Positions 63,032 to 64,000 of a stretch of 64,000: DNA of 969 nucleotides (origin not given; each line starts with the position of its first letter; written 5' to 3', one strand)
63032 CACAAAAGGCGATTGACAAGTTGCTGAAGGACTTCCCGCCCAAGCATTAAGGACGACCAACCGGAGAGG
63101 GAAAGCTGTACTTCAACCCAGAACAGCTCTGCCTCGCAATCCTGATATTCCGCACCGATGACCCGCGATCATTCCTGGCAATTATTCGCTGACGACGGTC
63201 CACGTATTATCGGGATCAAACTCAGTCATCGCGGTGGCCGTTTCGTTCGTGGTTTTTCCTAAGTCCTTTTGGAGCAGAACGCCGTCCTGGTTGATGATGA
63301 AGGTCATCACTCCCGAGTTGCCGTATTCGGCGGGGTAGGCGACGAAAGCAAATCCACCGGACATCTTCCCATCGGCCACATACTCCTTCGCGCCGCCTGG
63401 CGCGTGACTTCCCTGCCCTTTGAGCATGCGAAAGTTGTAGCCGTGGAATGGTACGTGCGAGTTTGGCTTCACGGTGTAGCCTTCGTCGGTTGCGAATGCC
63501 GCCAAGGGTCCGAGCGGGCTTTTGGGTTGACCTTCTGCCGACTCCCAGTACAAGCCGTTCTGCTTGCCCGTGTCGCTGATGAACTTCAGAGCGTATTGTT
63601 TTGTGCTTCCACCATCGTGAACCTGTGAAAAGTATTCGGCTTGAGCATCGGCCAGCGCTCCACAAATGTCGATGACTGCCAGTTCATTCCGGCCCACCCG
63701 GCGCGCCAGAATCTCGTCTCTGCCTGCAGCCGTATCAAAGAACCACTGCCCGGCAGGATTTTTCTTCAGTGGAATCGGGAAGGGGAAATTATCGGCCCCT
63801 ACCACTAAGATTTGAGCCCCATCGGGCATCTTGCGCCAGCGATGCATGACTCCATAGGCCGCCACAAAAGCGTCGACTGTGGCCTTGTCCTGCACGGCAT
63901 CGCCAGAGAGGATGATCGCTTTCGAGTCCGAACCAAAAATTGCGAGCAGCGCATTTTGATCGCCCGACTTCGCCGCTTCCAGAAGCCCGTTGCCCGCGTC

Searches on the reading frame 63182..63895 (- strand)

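Call 54: search_protein_families(library=pfam, proteins=[window:63182-63895:-], max_evalue=0.001)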
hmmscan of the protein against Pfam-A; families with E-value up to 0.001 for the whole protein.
window:63182-63895:- (237 aa): 1 family
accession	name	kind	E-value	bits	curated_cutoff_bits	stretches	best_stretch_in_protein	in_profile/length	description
PF11453.13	DUF2950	-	1e-89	300.7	20.2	1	2-235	45-274/274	Protein of unknown function (DUF2950)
